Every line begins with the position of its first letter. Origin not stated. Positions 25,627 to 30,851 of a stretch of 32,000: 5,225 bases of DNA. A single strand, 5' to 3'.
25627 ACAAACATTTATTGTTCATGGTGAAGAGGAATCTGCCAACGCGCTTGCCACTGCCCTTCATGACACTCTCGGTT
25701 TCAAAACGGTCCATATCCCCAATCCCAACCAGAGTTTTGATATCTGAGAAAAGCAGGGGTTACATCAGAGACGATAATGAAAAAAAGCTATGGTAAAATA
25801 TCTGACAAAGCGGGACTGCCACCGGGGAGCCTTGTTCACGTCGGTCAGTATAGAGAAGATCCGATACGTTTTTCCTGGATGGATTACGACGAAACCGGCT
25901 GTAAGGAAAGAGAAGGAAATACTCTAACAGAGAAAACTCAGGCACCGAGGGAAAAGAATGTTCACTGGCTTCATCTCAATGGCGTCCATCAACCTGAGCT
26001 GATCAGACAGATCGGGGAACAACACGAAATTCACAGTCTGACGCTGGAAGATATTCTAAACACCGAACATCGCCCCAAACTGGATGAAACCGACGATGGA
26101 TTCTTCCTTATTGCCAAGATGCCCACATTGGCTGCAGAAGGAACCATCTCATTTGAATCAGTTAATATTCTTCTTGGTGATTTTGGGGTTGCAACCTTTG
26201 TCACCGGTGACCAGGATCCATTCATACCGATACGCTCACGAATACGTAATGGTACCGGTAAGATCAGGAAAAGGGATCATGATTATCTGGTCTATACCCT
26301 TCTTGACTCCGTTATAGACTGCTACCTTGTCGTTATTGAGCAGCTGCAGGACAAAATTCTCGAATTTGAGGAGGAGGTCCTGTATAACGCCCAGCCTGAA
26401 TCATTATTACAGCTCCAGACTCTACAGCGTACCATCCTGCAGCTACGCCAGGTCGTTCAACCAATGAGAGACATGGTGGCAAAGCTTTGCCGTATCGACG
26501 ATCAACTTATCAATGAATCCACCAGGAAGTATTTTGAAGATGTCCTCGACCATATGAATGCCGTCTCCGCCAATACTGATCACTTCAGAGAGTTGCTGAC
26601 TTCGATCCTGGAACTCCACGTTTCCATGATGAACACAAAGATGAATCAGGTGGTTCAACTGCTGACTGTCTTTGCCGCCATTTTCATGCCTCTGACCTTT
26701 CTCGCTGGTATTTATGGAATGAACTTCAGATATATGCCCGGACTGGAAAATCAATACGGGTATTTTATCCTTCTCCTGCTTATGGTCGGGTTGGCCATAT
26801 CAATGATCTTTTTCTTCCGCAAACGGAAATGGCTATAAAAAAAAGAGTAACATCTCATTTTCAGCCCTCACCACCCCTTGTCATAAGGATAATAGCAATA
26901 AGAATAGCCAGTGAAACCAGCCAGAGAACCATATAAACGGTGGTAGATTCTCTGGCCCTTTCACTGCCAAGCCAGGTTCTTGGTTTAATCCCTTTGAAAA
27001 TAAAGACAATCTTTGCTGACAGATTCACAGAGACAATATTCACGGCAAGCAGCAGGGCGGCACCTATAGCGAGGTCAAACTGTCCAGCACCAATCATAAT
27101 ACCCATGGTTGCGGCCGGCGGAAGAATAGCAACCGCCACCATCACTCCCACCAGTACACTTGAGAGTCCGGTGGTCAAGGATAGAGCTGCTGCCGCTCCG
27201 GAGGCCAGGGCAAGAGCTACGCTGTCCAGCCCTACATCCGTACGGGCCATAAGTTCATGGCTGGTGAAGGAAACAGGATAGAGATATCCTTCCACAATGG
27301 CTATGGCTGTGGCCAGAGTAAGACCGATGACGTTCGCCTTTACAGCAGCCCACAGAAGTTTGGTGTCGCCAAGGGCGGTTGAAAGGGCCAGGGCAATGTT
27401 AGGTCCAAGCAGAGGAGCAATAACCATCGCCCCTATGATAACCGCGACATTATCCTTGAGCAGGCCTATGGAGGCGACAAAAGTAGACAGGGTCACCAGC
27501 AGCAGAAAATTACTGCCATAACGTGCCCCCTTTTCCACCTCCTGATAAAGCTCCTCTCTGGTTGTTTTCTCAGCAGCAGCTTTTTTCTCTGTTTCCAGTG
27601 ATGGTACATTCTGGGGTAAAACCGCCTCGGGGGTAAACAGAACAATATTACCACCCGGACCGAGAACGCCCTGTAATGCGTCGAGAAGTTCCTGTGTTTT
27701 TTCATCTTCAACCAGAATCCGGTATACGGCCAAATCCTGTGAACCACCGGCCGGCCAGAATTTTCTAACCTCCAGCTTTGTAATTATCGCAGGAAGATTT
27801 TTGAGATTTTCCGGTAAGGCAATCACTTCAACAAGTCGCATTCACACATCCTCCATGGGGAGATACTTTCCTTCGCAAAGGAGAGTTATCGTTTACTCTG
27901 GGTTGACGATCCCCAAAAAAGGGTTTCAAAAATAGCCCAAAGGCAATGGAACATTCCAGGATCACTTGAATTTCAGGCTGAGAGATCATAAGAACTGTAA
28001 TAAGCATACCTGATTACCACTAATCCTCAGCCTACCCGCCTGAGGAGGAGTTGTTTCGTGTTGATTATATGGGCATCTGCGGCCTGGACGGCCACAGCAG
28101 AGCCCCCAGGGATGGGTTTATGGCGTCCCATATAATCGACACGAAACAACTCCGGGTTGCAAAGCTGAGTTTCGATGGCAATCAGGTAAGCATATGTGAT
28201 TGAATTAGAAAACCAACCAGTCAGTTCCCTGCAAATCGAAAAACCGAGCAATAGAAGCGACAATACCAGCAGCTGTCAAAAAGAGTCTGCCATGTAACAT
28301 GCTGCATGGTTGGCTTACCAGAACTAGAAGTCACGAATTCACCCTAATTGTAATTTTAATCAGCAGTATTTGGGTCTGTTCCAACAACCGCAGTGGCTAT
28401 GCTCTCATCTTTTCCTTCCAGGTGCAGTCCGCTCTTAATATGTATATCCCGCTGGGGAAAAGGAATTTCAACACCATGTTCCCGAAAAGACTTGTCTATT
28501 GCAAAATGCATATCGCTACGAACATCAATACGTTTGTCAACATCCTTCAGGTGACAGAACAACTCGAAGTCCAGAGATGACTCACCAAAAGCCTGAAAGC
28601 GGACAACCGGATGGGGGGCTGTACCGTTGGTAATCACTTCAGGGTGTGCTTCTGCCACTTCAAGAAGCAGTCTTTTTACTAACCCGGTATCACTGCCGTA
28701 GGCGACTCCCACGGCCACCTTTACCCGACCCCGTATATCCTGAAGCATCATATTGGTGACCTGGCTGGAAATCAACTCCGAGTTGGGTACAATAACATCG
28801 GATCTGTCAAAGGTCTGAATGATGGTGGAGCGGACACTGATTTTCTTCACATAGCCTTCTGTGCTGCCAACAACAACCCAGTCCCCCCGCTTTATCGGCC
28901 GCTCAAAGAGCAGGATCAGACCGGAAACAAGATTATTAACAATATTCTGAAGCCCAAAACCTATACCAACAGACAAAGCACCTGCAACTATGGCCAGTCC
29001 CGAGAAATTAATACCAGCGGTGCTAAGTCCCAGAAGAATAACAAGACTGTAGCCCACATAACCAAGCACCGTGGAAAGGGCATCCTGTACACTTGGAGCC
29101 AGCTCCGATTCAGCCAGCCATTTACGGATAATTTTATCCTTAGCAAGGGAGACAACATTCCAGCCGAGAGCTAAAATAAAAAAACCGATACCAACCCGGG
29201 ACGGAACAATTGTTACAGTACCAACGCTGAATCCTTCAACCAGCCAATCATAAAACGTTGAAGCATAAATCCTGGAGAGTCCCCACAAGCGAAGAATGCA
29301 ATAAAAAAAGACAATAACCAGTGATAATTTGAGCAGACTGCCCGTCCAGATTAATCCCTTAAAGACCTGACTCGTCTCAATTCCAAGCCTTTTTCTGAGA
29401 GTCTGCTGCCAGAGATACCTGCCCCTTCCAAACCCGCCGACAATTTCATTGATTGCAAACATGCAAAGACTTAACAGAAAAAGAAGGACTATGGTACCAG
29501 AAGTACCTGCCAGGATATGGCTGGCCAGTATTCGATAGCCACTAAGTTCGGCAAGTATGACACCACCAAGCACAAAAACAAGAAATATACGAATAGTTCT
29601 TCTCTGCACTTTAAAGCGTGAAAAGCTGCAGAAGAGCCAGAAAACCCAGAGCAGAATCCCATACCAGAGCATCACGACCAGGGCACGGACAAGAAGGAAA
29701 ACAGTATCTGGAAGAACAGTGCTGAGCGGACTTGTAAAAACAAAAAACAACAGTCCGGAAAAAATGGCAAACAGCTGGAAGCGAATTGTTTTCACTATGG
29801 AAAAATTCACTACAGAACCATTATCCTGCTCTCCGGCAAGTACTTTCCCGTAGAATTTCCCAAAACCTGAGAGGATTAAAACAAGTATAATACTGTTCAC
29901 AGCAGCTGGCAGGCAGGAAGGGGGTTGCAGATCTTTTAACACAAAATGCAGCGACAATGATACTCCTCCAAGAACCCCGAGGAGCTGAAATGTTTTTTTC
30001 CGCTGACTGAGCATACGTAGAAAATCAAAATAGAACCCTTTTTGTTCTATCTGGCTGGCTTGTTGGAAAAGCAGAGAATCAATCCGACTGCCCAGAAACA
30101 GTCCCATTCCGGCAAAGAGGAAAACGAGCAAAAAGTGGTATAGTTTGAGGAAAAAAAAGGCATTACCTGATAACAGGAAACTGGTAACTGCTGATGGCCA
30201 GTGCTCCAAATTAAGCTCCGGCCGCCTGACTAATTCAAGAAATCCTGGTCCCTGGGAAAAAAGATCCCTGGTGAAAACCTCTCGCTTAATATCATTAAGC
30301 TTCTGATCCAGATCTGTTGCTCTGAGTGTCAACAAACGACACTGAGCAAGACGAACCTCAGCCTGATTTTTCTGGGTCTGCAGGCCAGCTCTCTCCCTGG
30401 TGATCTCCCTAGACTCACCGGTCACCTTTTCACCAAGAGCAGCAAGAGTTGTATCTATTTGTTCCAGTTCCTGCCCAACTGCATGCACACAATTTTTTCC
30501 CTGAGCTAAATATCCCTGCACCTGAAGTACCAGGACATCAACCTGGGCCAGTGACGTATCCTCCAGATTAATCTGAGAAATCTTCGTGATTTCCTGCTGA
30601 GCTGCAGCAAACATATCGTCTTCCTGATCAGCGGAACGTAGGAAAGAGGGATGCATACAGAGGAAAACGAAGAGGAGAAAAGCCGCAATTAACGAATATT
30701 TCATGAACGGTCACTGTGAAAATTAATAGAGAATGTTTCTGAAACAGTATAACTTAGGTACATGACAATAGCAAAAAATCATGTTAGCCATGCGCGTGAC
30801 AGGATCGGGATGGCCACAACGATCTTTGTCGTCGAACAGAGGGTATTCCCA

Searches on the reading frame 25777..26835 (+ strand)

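Call 23: search_protein_families(library=pfam, proteins=[window:25777-26835:+], max_evalue=0.001)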
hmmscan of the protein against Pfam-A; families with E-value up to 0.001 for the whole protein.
window:25777-26835:+ (353 aa): 1 family
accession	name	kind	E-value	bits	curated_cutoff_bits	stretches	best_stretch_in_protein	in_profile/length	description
PF01544.23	CorA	-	1e-64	219.1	27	1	60-349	2-292/292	CorA-like Mg2+ transporter protein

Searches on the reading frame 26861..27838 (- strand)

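Call 23: search_protein_families(library=pfam, proteins=[window:26861-27838:-], max_evalue=0.001)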
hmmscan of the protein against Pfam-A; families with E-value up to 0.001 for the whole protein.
window:26861-27838:- (325 aa): 1 family
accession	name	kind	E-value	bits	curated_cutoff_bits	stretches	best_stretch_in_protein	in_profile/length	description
PF04087.19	DUF389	-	4.2e-36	124.5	23.9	1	138-273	1-137/137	Domain of unknown function (DUF389)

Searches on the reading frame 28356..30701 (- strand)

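Call 23: search_protein_families(library=pfam, proteins=[window:28356-30701:-], max_evalue=0.001)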
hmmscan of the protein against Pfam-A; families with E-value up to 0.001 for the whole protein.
window:28356-30701:- (781 aa): 2 families
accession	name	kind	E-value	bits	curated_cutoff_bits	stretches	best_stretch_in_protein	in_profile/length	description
PF00924.24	MS_channel_2nd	-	2.4e-23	82.5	20.2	1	586-651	1-66/68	Mechanosensitive ion channel, beta-domain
PF21082.3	MS_channel_3rd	-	4.6e-14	53.1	21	1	660-746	1-88/88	Mechanosensitive ion channel MscS, C-terminal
